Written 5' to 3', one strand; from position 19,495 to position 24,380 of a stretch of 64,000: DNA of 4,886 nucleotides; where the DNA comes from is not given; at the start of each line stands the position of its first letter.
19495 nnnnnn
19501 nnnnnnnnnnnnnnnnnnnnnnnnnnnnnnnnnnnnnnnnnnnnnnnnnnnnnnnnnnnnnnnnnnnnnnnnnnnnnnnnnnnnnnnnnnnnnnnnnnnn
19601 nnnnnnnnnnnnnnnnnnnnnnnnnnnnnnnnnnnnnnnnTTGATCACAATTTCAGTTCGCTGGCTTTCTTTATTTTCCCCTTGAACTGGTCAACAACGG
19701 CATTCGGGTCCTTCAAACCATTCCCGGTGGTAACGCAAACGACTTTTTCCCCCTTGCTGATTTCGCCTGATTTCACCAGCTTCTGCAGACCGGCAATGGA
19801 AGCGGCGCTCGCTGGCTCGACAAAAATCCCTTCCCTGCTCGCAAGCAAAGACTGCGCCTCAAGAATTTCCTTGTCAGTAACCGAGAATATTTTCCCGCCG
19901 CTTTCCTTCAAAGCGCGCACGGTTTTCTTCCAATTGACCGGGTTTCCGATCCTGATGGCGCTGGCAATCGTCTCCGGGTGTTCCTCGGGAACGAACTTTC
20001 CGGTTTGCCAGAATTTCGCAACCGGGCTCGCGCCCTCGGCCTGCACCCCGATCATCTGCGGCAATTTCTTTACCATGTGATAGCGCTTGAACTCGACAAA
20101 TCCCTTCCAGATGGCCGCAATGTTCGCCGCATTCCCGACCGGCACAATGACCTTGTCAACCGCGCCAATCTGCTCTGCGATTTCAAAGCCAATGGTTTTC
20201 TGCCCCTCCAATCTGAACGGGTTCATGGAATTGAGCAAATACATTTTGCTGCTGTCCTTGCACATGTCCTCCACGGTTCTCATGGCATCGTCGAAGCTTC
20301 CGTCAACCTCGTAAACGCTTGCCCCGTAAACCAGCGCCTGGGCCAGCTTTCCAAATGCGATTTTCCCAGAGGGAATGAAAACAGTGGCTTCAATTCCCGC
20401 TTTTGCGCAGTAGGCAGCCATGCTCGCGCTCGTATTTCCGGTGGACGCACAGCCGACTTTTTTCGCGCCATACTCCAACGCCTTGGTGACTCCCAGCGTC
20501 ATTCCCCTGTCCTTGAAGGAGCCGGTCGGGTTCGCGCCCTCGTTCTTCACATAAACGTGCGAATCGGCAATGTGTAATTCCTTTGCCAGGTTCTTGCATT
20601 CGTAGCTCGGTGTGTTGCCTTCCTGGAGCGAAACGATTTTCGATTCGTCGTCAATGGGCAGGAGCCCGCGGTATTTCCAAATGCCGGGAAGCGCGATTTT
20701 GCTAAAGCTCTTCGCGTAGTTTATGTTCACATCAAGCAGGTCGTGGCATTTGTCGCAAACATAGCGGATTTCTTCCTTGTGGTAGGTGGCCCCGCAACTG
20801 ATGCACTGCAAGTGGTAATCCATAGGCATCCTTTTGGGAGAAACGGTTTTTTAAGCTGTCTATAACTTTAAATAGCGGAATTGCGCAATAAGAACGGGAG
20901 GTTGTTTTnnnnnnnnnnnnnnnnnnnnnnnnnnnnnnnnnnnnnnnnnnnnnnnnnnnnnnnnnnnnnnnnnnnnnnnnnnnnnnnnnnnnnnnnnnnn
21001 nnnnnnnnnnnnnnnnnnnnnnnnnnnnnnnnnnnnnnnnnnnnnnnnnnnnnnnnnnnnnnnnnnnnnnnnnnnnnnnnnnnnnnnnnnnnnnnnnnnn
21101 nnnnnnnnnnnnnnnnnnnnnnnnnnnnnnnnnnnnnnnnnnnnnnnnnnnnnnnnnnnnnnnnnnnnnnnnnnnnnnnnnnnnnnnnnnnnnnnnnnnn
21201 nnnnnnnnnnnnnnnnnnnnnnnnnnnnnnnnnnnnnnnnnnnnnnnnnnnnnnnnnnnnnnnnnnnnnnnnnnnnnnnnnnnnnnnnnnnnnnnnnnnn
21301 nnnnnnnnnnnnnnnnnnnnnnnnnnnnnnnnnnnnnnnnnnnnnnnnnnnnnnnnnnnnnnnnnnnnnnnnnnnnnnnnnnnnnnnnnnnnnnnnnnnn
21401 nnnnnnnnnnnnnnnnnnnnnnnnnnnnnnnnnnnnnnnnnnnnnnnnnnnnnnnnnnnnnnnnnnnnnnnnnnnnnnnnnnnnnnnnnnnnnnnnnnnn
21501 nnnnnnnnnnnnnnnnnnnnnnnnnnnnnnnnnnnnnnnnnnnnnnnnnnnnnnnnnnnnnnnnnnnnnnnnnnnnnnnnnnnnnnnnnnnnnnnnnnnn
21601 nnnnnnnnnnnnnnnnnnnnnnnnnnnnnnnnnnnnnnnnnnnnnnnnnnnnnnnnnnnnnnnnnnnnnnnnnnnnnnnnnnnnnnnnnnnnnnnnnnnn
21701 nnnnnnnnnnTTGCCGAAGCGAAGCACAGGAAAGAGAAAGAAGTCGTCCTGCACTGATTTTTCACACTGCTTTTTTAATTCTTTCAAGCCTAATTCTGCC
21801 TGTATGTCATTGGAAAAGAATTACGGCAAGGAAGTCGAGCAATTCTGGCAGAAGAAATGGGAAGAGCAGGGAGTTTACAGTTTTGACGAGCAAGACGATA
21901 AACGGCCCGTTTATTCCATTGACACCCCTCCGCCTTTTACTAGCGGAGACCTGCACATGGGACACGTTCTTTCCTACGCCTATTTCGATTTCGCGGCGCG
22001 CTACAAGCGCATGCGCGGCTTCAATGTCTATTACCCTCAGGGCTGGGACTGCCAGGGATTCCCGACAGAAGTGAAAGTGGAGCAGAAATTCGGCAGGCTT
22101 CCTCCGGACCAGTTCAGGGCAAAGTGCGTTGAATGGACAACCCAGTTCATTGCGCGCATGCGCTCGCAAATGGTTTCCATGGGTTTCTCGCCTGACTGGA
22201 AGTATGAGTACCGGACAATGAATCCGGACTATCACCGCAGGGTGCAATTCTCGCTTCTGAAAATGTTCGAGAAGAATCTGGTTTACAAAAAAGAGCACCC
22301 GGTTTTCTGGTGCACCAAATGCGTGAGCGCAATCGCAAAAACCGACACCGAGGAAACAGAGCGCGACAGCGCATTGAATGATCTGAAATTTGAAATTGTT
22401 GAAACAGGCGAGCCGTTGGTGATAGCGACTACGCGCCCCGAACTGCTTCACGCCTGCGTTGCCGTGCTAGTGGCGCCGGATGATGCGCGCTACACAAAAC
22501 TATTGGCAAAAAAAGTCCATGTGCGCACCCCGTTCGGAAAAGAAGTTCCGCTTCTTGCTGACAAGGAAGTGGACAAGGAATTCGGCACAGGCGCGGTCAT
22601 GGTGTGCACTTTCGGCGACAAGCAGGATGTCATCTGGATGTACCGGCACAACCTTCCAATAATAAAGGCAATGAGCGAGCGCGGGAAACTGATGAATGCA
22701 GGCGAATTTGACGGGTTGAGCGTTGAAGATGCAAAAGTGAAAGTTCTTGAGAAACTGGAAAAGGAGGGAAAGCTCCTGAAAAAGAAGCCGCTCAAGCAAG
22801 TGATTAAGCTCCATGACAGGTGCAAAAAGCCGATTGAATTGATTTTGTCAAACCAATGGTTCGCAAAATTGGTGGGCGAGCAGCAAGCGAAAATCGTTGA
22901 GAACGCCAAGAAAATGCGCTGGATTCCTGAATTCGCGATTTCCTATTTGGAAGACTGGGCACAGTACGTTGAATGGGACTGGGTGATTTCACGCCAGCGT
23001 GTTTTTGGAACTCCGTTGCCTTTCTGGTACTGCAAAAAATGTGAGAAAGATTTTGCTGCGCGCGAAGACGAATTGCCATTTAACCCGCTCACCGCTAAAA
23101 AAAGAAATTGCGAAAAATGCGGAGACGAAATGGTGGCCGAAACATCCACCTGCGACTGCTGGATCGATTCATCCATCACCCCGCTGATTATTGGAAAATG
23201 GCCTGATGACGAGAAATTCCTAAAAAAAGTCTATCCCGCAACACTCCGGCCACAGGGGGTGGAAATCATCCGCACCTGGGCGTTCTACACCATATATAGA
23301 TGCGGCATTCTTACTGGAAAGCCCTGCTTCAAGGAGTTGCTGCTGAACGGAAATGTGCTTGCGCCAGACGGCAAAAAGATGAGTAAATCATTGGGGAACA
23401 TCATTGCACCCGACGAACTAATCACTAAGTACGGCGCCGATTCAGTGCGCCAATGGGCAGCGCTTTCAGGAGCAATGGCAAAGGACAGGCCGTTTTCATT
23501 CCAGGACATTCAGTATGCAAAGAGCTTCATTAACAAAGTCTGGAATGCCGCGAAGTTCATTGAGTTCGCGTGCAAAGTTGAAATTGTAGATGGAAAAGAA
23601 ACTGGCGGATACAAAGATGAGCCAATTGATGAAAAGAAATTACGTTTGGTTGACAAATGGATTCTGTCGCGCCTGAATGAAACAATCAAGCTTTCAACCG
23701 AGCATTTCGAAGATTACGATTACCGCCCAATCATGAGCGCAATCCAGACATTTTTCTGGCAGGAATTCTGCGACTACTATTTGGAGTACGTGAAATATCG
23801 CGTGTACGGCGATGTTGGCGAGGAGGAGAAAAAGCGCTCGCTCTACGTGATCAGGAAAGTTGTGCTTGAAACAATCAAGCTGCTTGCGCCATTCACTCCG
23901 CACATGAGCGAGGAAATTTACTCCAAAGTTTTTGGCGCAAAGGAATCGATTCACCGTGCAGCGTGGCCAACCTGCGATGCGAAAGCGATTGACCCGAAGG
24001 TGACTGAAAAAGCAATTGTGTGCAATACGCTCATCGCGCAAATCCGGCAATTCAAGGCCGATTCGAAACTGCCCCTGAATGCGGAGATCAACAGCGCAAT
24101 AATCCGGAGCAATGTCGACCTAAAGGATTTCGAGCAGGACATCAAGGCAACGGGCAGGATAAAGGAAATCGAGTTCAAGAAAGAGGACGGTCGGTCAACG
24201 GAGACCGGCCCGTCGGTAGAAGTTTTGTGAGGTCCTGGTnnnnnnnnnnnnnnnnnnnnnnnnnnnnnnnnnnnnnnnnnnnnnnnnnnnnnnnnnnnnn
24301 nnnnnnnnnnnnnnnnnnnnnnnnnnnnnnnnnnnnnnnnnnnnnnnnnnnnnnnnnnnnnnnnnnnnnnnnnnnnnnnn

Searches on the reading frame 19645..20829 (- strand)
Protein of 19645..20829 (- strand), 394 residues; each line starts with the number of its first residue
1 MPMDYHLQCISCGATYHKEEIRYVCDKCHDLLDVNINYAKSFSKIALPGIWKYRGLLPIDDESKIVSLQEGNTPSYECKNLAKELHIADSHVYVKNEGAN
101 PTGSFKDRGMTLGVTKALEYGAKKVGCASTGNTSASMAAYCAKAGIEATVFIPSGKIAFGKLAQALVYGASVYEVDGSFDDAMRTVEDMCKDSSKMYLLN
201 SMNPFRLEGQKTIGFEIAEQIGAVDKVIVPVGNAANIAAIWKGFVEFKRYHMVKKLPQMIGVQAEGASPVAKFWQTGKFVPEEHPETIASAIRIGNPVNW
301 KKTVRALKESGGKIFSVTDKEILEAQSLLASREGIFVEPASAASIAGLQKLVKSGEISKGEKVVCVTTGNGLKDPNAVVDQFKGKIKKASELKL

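Call 75: search_protein_families(library=pfam, proteins=[window:19645-20829:-], max_evalue=0.00001)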
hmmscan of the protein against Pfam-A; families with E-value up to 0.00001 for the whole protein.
window:19645-20829:- (394 aa): 1 family
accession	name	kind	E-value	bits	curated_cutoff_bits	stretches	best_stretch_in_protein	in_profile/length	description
PF00291.31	PALP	-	6.3e-84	282.2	35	1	66-369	1-295/295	Pyridoxal-phosphate dependent enzyme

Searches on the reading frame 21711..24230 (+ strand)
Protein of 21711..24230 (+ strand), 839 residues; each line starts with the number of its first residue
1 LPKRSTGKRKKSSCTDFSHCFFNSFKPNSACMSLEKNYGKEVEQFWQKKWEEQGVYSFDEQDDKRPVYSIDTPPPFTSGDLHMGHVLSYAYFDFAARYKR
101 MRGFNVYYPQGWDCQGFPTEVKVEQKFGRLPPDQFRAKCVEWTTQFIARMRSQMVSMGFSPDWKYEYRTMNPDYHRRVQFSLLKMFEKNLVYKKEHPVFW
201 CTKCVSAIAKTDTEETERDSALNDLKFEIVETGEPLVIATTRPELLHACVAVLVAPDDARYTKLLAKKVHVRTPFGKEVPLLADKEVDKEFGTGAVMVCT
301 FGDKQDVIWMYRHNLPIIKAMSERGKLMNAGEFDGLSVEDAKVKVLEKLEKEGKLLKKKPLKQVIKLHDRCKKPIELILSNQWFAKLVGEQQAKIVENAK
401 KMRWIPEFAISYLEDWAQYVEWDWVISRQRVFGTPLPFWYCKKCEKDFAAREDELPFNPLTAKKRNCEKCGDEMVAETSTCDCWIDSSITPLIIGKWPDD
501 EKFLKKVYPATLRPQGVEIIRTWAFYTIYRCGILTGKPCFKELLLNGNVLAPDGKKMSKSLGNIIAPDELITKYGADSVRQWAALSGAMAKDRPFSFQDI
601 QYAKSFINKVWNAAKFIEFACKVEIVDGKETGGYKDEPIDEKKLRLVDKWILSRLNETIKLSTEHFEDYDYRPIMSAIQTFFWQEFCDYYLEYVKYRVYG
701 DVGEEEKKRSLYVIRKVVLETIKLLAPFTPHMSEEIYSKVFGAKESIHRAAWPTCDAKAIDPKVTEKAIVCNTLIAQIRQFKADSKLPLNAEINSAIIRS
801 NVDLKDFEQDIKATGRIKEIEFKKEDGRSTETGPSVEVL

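Call 75: search_protein_families(library=pfam, proteins=[window:21711-24230:+], max_evalue=0.00001)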
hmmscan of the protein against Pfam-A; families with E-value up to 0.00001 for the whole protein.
window:21711-24230:+ (839 aa): 5 families
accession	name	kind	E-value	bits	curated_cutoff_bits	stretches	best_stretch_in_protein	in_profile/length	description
PF00133.28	tRNA-synt_1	-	5.1e-86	289.4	22.7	1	46-587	2-406/414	tRNA synthetases class I (I, L, M and V)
PF08264.19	Anticodon_1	-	1.8e-37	128.9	25.1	1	648-794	1-145/148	Anticodon-binding domain of tRNA ligase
PF09334.17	tRNA-synt_1g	-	1.4e-19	70.5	20.1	1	70-207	3-129/391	tRNA synthetases class I (M)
PF13603.12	tRNA-synt_1_2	-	1.5e-07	31.5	25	0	273-349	91-184/185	Leucyl-tRNA synthetase, editing domain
PF01406.26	tRNA-synt_1e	-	1.7e-06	28.1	27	0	537-596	235-292/301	tRNA synthetases class I (C) catalytic domain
